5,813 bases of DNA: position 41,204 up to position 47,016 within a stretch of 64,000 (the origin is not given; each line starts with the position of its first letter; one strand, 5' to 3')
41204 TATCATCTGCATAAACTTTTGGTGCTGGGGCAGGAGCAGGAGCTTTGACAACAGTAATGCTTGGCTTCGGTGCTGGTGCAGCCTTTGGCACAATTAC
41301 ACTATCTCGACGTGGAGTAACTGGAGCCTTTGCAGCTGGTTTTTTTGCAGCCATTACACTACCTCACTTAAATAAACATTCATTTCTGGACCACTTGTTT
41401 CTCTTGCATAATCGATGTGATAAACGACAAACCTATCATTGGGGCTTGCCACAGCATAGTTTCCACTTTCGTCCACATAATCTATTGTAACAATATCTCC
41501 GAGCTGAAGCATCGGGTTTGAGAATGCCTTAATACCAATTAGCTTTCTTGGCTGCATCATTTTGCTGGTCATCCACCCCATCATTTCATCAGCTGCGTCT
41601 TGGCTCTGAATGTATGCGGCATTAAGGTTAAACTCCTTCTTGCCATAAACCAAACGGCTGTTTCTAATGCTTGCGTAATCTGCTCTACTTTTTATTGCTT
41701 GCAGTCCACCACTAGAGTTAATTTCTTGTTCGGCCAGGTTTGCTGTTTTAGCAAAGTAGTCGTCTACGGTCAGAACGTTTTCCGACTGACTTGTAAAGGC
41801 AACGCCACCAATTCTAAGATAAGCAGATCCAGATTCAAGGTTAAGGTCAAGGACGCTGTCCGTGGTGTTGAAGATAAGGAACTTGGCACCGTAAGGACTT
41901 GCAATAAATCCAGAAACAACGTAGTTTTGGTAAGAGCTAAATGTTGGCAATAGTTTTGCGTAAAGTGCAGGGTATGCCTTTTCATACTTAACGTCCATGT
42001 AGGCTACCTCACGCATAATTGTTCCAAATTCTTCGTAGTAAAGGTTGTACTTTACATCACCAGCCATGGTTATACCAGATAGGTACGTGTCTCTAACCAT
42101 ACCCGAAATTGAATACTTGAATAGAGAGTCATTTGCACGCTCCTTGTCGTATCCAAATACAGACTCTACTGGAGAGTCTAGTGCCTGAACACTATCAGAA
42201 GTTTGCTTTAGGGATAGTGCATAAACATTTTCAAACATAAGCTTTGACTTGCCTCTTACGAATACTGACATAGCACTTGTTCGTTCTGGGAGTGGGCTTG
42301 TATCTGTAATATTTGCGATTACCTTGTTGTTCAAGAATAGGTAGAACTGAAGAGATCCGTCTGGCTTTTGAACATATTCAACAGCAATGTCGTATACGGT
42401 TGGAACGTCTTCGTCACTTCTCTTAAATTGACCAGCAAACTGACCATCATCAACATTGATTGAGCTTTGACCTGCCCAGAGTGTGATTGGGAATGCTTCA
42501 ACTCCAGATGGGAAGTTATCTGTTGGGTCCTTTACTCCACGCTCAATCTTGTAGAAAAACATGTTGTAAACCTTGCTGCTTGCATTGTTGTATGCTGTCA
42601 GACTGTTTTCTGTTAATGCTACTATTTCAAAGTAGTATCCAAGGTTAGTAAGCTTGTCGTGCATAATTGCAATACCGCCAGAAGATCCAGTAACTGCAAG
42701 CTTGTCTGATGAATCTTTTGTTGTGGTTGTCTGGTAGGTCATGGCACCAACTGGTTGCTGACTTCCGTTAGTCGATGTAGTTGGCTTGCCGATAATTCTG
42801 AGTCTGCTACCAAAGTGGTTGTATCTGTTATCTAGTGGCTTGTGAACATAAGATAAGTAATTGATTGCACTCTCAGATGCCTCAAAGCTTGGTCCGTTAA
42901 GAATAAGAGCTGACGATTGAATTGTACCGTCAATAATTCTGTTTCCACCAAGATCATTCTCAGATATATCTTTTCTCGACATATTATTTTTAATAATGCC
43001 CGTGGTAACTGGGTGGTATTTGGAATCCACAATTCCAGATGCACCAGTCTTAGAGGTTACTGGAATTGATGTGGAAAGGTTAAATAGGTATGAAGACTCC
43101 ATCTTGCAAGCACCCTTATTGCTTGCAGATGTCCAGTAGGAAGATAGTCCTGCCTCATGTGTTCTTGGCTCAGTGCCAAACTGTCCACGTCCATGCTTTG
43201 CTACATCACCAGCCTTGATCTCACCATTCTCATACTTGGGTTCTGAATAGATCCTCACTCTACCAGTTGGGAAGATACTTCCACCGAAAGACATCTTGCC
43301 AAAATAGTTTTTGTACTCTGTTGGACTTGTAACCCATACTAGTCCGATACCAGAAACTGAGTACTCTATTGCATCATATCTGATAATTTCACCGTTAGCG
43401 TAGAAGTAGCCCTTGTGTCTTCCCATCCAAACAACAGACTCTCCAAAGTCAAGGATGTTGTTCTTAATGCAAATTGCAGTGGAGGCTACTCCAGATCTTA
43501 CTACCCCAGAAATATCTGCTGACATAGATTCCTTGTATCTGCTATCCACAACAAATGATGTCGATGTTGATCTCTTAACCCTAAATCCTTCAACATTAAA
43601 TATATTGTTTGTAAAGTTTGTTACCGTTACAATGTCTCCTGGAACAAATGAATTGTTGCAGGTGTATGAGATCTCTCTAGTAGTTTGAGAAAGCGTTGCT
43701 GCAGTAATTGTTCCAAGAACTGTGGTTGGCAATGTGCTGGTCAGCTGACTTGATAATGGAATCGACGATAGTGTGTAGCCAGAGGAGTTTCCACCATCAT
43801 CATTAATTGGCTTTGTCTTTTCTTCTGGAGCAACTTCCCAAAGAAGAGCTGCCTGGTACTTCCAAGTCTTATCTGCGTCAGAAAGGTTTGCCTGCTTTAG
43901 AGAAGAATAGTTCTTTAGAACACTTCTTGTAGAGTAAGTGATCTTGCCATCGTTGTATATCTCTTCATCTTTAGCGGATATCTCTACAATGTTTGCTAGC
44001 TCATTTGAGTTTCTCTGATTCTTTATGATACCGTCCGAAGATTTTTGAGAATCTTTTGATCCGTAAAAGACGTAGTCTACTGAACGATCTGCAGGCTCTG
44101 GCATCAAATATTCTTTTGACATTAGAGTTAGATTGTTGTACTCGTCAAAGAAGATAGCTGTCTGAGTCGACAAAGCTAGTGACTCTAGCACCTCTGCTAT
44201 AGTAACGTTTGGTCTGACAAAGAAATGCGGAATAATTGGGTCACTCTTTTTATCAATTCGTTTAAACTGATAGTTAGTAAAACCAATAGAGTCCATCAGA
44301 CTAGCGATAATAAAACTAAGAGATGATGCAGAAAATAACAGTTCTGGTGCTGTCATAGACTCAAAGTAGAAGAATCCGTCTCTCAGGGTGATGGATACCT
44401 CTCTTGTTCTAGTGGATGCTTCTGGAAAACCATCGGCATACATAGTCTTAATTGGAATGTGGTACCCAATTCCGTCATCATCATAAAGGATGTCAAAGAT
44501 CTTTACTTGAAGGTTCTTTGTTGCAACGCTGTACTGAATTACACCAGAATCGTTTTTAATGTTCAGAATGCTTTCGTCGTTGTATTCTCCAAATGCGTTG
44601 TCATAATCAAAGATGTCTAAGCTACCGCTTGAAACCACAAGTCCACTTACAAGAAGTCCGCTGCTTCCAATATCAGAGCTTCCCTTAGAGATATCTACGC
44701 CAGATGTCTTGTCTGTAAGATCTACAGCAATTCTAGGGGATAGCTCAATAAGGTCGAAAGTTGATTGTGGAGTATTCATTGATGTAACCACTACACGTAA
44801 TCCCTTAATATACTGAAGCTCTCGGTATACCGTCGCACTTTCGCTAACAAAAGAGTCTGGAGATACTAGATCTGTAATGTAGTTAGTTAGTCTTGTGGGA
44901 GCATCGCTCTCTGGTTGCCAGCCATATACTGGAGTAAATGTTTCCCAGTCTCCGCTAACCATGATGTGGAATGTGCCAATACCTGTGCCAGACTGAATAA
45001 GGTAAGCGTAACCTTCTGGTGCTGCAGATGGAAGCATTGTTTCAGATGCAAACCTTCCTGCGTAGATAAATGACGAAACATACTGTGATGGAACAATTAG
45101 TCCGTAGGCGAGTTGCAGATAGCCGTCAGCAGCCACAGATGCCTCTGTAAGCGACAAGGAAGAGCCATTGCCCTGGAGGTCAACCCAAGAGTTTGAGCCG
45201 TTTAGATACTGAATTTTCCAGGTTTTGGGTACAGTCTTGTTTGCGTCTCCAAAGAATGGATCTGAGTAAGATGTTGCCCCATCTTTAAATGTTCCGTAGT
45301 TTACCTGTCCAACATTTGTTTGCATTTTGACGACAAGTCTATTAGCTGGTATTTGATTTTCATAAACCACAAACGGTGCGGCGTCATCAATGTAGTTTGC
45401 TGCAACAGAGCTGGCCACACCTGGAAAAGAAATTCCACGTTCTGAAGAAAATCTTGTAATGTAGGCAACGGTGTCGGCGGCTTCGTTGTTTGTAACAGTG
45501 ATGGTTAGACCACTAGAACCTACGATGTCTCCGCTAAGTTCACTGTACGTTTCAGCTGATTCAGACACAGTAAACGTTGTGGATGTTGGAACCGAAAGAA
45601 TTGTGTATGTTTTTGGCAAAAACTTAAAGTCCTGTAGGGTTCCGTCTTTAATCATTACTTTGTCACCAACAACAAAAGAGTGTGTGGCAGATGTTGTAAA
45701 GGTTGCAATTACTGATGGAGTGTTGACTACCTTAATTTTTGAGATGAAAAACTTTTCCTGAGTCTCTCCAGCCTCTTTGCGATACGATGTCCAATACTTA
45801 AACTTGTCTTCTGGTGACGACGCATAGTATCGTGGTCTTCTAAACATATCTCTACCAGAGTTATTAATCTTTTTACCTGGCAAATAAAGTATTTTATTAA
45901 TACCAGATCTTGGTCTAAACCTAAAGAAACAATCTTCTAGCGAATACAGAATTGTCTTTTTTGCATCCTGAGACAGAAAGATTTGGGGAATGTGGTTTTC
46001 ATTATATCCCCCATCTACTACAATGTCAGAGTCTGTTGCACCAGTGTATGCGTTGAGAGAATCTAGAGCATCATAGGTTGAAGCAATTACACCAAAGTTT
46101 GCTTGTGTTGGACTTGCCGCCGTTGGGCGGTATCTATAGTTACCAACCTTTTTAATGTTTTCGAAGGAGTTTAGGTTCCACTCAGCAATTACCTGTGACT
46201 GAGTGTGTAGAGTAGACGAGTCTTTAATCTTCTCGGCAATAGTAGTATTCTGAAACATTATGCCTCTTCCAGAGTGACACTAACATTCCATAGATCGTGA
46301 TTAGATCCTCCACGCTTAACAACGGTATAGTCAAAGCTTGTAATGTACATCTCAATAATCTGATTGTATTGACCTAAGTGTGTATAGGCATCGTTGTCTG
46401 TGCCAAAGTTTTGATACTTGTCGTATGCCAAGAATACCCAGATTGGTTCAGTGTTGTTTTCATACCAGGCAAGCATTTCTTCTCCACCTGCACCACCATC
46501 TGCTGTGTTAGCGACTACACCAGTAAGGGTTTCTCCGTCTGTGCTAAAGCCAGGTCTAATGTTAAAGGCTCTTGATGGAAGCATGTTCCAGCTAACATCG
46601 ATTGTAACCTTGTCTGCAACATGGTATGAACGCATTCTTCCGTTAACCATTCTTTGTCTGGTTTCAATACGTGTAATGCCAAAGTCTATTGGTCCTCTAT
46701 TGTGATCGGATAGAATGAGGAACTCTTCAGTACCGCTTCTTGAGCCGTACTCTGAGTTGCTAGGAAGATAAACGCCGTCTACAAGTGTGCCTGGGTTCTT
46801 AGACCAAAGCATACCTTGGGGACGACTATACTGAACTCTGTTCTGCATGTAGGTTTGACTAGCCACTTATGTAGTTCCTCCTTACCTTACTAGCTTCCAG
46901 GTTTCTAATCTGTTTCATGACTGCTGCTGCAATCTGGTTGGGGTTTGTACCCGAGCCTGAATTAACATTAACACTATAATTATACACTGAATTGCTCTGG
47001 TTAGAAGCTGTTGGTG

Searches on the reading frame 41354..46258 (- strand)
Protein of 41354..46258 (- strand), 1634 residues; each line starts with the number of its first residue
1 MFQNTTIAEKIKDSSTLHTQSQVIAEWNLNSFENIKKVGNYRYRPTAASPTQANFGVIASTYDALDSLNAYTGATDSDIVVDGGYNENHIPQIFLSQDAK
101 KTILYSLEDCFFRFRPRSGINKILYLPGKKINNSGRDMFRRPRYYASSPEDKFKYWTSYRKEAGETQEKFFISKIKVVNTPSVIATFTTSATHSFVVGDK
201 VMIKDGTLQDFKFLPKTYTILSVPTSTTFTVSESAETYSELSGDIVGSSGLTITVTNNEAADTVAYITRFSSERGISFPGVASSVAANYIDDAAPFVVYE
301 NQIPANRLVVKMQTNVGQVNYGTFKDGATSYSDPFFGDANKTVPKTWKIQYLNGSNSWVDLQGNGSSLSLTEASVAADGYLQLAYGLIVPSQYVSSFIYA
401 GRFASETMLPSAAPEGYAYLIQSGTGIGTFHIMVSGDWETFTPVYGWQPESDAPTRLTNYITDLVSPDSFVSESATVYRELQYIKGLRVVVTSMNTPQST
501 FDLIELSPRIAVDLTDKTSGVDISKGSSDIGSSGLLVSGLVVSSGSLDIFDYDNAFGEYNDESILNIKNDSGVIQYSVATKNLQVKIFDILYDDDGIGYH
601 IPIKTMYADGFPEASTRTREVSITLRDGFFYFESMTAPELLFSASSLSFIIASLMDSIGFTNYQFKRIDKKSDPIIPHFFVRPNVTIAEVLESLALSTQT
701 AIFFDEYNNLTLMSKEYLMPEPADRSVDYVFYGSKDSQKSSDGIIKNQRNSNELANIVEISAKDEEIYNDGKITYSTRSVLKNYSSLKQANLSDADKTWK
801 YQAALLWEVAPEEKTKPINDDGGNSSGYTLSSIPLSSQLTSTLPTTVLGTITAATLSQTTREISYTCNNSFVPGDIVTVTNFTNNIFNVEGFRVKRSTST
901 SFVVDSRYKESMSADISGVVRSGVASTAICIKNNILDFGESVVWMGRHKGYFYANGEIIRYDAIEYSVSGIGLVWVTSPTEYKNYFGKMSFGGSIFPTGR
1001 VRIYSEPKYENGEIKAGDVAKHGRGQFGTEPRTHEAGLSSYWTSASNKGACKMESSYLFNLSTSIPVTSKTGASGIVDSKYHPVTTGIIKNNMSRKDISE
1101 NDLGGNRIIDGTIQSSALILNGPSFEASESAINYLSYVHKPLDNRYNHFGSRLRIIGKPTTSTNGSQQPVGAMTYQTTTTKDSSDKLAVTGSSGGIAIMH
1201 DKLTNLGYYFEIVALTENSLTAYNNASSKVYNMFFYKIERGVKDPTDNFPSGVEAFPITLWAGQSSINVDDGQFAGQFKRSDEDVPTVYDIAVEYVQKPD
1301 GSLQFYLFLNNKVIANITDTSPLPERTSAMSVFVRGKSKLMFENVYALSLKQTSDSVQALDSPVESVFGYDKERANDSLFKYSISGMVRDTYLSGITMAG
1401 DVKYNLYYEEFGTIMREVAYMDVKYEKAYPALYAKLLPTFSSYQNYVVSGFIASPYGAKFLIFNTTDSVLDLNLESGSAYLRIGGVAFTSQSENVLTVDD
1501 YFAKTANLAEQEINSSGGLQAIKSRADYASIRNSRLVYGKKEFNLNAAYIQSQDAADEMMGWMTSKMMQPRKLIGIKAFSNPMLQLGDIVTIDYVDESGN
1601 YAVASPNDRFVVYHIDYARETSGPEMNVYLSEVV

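Call 9: search_protein_families(library=phrogs, proteins=[window:41354-46258:-])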
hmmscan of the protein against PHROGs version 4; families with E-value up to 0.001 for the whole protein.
window:41354-46258:- (1634 aa): 1 family
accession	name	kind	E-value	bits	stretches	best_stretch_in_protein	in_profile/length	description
phrog_10359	-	tail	1.3e-56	193.2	2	474-767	191-472/1081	minor tail protein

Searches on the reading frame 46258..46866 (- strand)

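Call 72: search_protein_families(library=phrogs, proteins=[window:46258-46866:-], max_evalue=0.001)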
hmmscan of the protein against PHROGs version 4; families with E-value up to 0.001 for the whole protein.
window:46258-46866:- (202 aa): 1 family
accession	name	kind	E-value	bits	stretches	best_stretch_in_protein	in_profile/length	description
phrog_1194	-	unknown function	1e-06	29.7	1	56-98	17-61/125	-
